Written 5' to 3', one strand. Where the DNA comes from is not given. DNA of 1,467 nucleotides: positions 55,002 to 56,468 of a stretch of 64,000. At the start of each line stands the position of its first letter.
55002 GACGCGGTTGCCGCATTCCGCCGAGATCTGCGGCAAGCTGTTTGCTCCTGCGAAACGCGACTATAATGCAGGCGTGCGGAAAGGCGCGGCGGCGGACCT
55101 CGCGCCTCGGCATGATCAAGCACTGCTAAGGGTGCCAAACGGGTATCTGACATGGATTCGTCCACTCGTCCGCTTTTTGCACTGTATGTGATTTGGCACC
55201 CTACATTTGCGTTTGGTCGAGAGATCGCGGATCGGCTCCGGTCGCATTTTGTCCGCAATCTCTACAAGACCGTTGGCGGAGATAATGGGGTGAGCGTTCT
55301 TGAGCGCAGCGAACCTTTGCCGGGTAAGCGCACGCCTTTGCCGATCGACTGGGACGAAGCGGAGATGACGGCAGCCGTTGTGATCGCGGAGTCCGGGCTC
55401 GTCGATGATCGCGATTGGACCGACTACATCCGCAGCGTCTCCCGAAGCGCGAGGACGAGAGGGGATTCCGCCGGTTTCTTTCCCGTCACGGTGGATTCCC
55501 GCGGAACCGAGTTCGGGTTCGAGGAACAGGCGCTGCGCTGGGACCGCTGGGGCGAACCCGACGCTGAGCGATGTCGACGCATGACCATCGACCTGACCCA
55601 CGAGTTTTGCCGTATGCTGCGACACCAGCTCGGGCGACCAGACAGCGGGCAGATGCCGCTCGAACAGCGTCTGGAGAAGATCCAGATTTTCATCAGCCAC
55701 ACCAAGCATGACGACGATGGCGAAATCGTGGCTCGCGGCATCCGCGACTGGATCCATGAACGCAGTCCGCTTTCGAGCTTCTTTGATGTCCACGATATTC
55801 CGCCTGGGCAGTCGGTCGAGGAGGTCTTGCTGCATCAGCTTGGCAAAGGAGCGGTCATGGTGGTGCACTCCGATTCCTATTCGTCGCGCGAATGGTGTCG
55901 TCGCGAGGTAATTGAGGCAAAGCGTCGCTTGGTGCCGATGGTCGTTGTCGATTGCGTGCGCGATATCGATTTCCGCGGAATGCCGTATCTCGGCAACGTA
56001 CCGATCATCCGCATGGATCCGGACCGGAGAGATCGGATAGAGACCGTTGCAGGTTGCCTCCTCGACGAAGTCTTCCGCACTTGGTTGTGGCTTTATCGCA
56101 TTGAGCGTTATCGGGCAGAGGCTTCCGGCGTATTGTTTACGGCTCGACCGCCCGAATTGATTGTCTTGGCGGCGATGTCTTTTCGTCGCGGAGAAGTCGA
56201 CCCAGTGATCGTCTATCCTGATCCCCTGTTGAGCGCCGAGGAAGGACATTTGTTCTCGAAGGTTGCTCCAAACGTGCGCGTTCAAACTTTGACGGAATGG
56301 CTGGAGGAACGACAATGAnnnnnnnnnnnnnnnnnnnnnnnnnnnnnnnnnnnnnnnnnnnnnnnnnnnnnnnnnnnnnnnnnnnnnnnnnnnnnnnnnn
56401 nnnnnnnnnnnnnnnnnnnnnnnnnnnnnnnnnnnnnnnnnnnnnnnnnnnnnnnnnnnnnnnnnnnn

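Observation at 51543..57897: Island 2: about 6.3-kb lower-GC insertion between an SDR gene and bfr carrying a regulator, DUF488 pair and the TIR/SLOG module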

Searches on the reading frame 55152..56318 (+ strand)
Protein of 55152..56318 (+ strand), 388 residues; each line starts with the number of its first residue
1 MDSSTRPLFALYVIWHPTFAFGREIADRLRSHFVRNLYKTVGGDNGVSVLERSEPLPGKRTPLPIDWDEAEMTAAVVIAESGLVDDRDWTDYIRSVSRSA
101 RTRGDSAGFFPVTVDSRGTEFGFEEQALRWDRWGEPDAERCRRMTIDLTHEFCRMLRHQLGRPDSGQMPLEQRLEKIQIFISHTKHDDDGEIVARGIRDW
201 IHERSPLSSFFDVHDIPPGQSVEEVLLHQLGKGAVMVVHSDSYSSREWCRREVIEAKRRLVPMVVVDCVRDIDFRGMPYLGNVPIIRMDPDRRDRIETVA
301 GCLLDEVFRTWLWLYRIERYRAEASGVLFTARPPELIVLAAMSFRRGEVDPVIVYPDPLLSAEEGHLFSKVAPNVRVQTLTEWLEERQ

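Call 5: search_protein_families(library=pfam, proteins=[window:55152-56318:+], max_evalue=0.01)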
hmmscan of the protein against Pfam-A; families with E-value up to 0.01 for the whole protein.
window:55152-56318:+ (388 aa): 2 families
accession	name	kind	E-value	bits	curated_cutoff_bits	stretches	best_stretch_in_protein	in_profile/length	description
PF13676.11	TIR_2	-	2.5e-10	41.3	28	1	179-268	1-93/122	TIR domain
PF01582.25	TIR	-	0.0015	18.8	21.3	1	178-256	3-80/179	TIR domain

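Call 6: search_protein_families(library=padloc, proteins=[window:55152-56318:+], max_evalue=0.01)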
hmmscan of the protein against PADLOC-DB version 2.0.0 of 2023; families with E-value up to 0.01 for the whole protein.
window:55152-56318:+ (388 aa): 3 families
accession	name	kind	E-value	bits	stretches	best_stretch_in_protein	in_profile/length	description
PDLC02012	SAVED5--SAVED_TIR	-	7.9e-05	19.9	1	178-254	15-89/404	-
PDLC00434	ThsB1|ThsB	-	0.00029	18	1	178-261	140-221/396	TIR-like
PDLC05062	PDC-S66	-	0.0039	14.7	1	170-253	142-223/282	-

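Call 47: search_protein_families(library=ncbifam, proteins=[window:55152-56318:+], max_evalue=0.01)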
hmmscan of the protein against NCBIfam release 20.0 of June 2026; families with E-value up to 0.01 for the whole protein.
window:55152-56318:+ (388 aa): 3 families
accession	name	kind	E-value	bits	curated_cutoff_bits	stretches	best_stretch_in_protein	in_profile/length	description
NF058526.1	Thoeris_type3_ThcB4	equivalog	2.5e-09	36.5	220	1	178-265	129-214/375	Thoeris type III anti-phage system protein ThcB4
NF042941.1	Retron_TIR_antiphage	equivalog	1.9e-07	30.2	600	1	169-256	332-424/464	TIR domain-containing anti-phage reverse transcriptase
NF040588.1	FxsC_Nterm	equivalog_domain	0.00011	22.2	130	1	208-260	47-99/182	TIR-like protein FxsC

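Call 48: search_protein_families(library=phrogs, proteins=[window:55152-56318:+], max_evalue=0.001)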
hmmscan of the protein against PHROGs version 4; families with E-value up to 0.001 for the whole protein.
window:55152-56318:+ (388 aa): 0 families

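Call 64: search_solved_structures(query=window:55152-56318:+, max_evalue=1)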
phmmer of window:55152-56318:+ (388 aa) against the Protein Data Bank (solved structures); distinct sequences matched with E-value up to 1: 3.
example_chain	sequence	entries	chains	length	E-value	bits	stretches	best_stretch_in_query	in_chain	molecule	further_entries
7jlv_A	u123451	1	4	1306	0.21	13.7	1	206-273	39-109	Disease resistance protein Roq1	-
7jlu_A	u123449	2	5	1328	0.22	13.7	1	206-273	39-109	Disease resistance protein Roq1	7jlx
9m0n_A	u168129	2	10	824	0.58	12.3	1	177-260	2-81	Tetratricopeptide repeat protein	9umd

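Call 74: find_homologous_proteins(query=window:55152-56318:+, max_evalue=0.001)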
Query window:55152-56318:+ (388 aa): 1147 proteins with E <= 0.001 among 6203 candidates; the best 120 are listed.
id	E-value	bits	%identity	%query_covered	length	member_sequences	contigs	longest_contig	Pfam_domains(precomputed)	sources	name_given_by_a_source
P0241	4.3e-230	782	100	88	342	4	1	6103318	PF13676.12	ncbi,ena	-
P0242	1.6e-221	753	85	100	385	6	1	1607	PF13676.12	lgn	-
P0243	9.5e-192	655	73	100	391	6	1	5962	PF13676.12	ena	-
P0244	5.6e-179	613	69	100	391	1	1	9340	PF13676.12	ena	-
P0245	1.1e-178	612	69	100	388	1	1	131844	PF13676.12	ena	-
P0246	3.2e-177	608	69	100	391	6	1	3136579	PF13676.12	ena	-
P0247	3.7e-176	604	69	100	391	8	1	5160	PF13676.12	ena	-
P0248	1.3e-175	602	68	100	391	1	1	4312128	PF13676.12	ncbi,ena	-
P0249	2.5e-175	601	68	99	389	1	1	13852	PF13676.12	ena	-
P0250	5.5e-174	597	67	100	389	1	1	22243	PF13676.12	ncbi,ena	-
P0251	1.6e-173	595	67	99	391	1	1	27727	PF13676.12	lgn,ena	-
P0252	7.2e-173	593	66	100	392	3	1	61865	PF13676.12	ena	-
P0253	1.4e-172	592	67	100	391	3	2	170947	PF13676.12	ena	-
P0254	6.2e-171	587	65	100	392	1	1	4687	PF13676.12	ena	-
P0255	1.9e-170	585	63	100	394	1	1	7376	PF13676.12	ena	-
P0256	2.5e-170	585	65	100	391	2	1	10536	PF13676.12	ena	-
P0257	3.1e-170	585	67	99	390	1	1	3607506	PF13676.12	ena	-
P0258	1.1e-169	583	66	100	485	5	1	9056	PF13676.12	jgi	-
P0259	2.0e-169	582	72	88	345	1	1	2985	PF13676.12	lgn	-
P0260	2.2e-169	582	66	100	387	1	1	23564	PF13676.12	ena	-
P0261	1.4e-168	579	64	100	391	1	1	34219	PF13676.12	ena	-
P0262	1.9e-168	579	65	99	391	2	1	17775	PF13676.12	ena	-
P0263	4.5e-168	577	64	100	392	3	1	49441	PF13676.12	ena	-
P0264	6.2e-168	577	64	100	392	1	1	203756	PF13676.12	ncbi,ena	-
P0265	7.6e-168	577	65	100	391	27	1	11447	PF13676.12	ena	-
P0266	2.0e-167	575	66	100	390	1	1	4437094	PF13676.12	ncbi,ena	-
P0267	5.1e-167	574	64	99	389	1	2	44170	PF13676.12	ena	-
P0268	5.4e-167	574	66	100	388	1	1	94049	PF13676.12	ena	-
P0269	7.6e-167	573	64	100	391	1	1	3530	PF13676.12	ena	-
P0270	8.1e-167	573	64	100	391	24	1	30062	PF13676.12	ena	-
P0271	2.3e-166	572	66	99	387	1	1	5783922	PF13676.12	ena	-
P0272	3.4e-166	571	66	99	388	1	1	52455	PF13676.12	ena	-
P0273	1.1e-165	570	63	100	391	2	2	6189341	PF13676.12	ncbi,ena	-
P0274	1.4e-165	569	62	100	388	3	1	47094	PF13676.12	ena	-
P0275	3.2e-165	568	63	100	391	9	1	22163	PF13676.12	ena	-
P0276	7.8e-165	567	65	100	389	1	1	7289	PF13676.12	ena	-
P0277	1.3e-164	566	64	98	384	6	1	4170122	PF13676.12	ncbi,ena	-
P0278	1.6e-164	566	62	100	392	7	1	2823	PF01582.26,PF13676.12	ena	-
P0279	3.1e-164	565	63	100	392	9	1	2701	PF13676.12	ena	-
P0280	1.0e-163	563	62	100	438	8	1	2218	PF13676.12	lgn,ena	-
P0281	1.1e-163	563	64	99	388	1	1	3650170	PF13676.12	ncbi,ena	-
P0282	1.2e-163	563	63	99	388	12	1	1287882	PF13676.12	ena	-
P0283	2.7e-163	562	61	100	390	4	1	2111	PF13676.12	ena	-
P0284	3.4e-163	561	65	99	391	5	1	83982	PF13676.12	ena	-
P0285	3.4e-163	561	63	100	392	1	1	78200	PF13676.12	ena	-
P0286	3.6e-163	561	63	100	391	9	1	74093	PF13676.12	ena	-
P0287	5.3e-163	561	62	100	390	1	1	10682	PF13676.12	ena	-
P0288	8.7e-163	560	63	100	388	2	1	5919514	PF13676.12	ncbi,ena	-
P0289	1.1e-162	560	63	100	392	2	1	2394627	PF01582.26,PF13676.12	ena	-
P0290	1.2e-162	560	63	100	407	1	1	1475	PF13676.12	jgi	-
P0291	1.6e-162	559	62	99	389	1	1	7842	PF13676.12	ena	-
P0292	2.6e-162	558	63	99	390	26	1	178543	PF13676.12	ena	-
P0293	4.1e-162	558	64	98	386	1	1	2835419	PF13676.12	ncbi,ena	-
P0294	5.6e-162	557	63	100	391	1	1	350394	PF13676.12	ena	-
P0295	1.2e-161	556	63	100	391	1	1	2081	PF13676.12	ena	-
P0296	1.2e-161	556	61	100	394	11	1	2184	PF13676.12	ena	-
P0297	1.5e-161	556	62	100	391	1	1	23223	PF13676.12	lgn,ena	-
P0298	2.8e-161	555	63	100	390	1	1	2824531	PF13676.12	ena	-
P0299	6.0e-161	554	68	92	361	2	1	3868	PF13676.12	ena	-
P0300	6.4e-161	554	63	100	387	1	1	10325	PF13676.12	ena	-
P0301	9.2e-161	553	63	100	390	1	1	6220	PF13676.12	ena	-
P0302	2.0e-160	552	61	100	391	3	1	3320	PF13676.12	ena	-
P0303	2.8e-160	552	61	100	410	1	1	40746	PF13676.12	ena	-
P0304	3.3e-160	552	67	92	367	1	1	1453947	PF13676.12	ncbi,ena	-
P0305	3.4e-160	551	63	100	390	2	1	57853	PF13676.12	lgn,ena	-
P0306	9.9e-160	550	64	99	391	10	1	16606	PF13676.12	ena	-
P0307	1.8e-159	549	62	100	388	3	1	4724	PF13676.12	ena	-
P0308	1.8e-159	549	61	100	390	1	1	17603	PF13676.12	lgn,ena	-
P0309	2.2e-159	549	66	92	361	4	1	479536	PF13676.12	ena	-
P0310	3.2e-159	548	63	99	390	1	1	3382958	PF13676.12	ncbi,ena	-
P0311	3.7e-159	548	66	95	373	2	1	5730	PF13676.12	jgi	-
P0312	5.6e-158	544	61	100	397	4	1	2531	PF13676.12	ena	-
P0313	8.9e-158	544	61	99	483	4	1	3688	PF13676.12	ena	-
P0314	3.1e-156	538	61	99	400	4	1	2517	PF13676.12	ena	-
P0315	8.3e-156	537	62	97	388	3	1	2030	PF13676.12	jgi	-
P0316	1.3e-155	536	63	99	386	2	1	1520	PF13676.12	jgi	-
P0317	1.5e-155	536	62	97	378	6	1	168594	PF13676.12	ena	-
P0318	9.1e-155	534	61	100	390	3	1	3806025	PF13676.12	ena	-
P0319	3.2e-154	532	61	97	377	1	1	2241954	PF13676.12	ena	-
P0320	8.9e-154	530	62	99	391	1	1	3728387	PF13676.12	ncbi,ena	-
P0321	9.4e-154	530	60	100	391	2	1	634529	PF13676.12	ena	-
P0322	2.5e-153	529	58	100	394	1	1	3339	PF13676.12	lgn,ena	-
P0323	8.0e-153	527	60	100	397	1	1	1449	PF13676.12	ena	-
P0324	1.8e-152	526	60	100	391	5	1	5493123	PF13676.12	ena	-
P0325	2.1e-152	526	60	99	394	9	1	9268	PF13676.12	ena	-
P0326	2.8e-152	525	61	96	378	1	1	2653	PF13676.12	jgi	-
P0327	1.7e-151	523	59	99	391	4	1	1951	PF13676.12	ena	-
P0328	2.6e-151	522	59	99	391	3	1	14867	PF13676.12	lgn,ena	-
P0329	9.4e-151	520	59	100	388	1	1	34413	PF13676.12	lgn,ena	-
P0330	6.1e-150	518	60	100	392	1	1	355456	PF13676.12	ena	-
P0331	6.3e-150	518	61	97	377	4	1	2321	PF13676.12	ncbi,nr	ncbi:MAG: toll/interleukin-1 receptor domain-containing protein [Rhodospirillaceae bacterium]|nr:tol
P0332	1.1e-149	517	61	99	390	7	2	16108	PF13676.12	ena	-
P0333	2.9e-149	516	58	99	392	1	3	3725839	PF13676.12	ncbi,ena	-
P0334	1.6e-148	513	57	100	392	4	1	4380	PF13676.12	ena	-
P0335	2.4e-148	513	59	100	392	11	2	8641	PF13676.12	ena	-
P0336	3.9e-148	512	58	99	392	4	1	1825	PF13676.12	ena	-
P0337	7.6e-148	511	58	100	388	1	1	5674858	PF13676.12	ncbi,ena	-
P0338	1.8e-147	510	58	100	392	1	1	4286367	PF13676.12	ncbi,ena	-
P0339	2.6e-147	509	57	100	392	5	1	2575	PF13676.12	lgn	-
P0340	3.3e-147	509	58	100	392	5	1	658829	PF13676.12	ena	-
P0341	6.5e-147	508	60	100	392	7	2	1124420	PF13676.12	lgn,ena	-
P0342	1.2e-146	507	59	100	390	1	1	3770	PF13676.12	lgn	-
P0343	1.6e-146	507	58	100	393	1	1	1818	PF13676.12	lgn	-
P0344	2.0e-146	506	57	99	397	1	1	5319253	PF13676.12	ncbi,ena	-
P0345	5.1e-146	505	58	100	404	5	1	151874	PF13676.12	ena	-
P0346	5.6e-146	505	58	100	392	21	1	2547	PF13676.12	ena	-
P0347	7.7e-146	504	57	99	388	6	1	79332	PF13676.12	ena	-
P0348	1.3e-145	504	58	99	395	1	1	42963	PF13676.12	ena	-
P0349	2.1e-145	503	57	100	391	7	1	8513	PF13676.12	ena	-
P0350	2.5e-145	503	58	99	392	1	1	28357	PF13676.12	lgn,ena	-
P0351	7.8e-145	501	57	100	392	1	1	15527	PF13676.12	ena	-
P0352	7.9e-145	501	57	100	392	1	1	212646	PF13676.12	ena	-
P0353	1.2e-144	500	57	99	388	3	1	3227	PF13676.12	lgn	-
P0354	2.0e-144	500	57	100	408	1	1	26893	PF13676.12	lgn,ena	-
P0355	2.1e-144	499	62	88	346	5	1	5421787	PF13676.12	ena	-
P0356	2.9e-144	499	59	100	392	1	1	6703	PF13676.12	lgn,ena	-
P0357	3.2e-144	499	56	100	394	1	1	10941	PF13676.12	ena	-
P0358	1.3e-143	497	58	99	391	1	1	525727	PF13676.12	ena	-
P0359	1.4e-143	497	58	100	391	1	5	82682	PF13676.12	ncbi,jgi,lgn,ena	-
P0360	2.3e-143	496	56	100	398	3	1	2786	PF13676.12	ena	-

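Call 75: find_encoding_contigs(protein=P0241, flank=2000, max_places=3)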
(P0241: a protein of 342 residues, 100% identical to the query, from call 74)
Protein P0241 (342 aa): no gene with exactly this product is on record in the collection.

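Call 76: list_cluster_members(proteins=[P0241, P0025, P0120, P0248, P0273, P0128])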
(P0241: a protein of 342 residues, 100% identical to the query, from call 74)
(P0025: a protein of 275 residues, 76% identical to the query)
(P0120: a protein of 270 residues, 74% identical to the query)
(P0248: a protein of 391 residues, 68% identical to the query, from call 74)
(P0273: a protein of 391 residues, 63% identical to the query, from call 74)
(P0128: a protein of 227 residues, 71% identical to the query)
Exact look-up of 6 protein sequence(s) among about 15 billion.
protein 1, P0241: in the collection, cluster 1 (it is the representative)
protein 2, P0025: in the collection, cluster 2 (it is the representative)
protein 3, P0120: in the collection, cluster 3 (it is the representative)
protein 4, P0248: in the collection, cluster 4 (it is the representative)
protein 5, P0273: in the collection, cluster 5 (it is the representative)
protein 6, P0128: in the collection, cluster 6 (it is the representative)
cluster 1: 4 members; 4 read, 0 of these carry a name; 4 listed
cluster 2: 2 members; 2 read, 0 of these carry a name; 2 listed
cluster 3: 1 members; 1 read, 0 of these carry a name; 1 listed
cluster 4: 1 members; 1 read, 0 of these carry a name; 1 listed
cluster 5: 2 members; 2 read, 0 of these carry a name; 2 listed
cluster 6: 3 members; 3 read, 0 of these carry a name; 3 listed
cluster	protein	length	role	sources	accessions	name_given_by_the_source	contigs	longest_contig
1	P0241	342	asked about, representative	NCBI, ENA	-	-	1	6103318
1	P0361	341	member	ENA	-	-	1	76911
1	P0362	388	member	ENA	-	-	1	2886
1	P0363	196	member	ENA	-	-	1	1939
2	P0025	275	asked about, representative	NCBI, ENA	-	-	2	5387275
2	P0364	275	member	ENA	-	-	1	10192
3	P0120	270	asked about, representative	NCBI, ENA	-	-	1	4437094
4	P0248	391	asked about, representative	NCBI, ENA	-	-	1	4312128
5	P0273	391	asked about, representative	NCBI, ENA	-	-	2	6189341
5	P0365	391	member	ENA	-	-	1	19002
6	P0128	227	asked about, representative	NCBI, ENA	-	-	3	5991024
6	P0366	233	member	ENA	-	-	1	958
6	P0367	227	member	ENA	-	-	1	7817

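Call 85: predict_structure(alignment_id=A1)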
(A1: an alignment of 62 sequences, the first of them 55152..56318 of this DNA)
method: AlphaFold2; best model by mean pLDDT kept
length: 388 residues; sequences in the alignment: 62
mean_pLDDT: 82.9   pTM: 0.87
mean pLDDT of the five models: 82.9, 80.0, 79.0, 75.5, 72.8
residues with pLDDT >= 90: 131; 70-90: 196; 50-70: 49; < 50: 12
segments of 3 or more residues with pLDDT < 50: 1-4, 163-167
pLDDT, mean of each block of 10 residues (from residue 1): 67 95 94 85 79 89 93 96 94 96 91 93 88 89 93 88 53 77 75 87 84 67 72 83 59 81 86 56 83 86 93 88 82 81 63 88 86 87 85
secondary structure, 60 per line:
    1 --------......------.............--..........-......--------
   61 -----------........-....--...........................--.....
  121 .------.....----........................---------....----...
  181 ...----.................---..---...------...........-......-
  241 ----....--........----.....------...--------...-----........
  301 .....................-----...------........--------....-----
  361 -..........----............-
elements in order: E9-14 H21-33 H36-45 E47-52 E72-79 H81-84 H87-106 E107-113 H116-121 H137-160 H170-173 E178-183 H188-204 H222-232 E234-239 H245-248 H251-258 E263-267 E285-287 H293-321 E327-329 H336-343 E352-355 H362-371 E376-379 H380-387

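Call 91: search_protein_families(library=ncbifam, proteins=[window:55152-56318:+], max_evalue=10)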
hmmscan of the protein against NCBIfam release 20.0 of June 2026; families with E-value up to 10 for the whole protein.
window:55152-56318:+ (388 aa): 3 families
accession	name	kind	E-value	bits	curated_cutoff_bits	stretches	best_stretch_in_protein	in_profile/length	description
NF058526.1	Thoeris_type3_ThcB4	equivalog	2.5e-09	36.5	220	1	178-265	129-214/375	Thoeris type III anti-phage system protein ThcB4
NF042941.1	Retron_TIR_antiphage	equivalog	1.9e-07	30.2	600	1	169-256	332-424/464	TIR domain-containing anti-phage reverse transcriptase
NF040588.1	FxsC_Nterm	equivalog_domain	0.00011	22.2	130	1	208-260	47-99/182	TIR-like protein FxsC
